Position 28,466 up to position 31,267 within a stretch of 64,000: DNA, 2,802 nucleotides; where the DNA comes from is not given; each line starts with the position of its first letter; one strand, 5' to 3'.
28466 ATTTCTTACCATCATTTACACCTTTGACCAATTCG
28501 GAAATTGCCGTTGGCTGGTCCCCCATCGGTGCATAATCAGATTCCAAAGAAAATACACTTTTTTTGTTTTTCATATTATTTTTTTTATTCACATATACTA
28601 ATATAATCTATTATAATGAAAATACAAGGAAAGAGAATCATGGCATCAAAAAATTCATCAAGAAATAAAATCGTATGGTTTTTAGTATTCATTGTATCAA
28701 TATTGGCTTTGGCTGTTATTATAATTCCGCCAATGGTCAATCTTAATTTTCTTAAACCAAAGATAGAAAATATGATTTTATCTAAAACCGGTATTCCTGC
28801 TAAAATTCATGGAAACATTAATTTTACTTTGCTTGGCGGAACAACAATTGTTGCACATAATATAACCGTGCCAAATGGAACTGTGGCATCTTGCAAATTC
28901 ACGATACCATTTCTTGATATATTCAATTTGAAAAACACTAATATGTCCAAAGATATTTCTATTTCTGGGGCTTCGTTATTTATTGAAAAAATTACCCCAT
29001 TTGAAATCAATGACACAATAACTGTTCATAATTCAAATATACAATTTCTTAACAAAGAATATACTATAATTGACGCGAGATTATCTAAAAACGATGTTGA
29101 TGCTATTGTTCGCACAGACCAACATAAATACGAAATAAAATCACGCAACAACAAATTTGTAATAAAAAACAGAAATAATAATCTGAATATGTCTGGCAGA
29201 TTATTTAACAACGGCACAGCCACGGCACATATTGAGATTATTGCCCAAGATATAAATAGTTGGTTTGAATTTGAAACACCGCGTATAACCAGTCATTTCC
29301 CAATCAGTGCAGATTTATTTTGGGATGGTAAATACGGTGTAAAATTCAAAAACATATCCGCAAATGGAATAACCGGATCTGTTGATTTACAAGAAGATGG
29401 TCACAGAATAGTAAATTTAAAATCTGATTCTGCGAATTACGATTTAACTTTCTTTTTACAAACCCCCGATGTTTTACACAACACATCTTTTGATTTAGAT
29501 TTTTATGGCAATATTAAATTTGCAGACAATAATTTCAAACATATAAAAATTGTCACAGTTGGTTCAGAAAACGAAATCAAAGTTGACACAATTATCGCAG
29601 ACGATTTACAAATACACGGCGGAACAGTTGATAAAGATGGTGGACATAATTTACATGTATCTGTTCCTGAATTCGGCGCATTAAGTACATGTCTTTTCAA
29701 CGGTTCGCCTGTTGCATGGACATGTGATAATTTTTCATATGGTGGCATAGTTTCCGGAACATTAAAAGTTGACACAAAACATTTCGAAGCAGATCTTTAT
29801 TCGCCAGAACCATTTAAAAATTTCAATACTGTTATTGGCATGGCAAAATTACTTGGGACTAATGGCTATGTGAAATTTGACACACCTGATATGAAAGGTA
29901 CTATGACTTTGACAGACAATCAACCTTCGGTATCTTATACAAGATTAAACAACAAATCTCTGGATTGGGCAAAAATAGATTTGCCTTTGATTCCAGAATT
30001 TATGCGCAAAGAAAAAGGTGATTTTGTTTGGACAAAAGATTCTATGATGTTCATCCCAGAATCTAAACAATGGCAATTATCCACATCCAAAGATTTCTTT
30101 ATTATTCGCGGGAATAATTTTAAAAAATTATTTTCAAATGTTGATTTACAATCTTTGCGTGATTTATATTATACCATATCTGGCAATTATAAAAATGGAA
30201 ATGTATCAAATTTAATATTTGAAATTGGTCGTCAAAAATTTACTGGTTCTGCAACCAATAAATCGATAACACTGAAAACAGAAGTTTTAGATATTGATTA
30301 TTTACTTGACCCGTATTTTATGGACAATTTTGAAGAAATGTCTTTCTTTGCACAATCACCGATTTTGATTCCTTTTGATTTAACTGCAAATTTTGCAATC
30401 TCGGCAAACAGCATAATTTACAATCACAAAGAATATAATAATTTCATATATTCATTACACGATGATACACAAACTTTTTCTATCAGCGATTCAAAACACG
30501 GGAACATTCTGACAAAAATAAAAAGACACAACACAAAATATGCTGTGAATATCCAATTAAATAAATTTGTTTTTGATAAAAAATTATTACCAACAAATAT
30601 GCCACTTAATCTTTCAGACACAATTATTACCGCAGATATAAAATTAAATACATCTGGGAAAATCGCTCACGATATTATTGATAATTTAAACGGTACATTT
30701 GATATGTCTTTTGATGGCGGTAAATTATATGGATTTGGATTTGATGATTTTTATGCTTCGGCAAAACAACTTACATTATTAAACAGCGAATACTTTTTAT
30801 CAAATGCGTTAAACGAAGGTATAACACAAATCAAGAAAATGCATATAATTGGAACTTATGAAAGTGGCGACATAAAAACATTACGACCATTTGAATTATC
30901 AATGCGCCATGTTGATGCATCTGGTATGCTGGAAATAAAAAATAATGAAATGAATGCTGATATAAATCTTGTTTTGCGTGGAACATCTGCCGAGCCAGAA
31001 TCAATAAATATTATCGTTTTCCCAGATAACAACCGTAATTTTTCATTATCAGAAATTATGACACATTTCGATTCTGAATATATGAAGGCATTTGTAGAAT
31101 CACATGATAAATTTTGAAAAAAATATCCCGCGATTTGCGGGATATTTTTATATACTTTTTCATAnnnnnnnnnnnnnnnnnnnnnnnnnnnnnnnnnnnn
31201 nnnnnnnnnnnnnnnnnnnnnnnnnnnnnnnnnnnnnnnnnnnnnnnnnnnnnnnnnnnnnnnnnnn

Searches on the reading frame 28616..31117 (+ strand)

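Call 25: search_protein_families(library=pfam, proteins=[window:28616-31117:+], max_evalue=0.00001)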
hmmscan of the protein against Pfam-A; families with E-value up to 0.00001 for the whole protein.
window:28616-31117:+ (833 aa): 0 families

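Call 52: search_protein_families(library=pfam, proteins=[window:28616-31117:+], max_evalue=0.0001)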
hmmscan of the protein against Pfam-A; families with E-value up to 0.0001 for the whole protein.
window:28616-31117:+ (833 aa): 1 family
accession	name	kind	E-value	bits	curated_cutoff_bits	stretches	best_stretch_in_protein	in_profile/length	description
PF05170.20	AsmA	-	1e-05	25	29.8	0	639-714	497-571/607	AsmA family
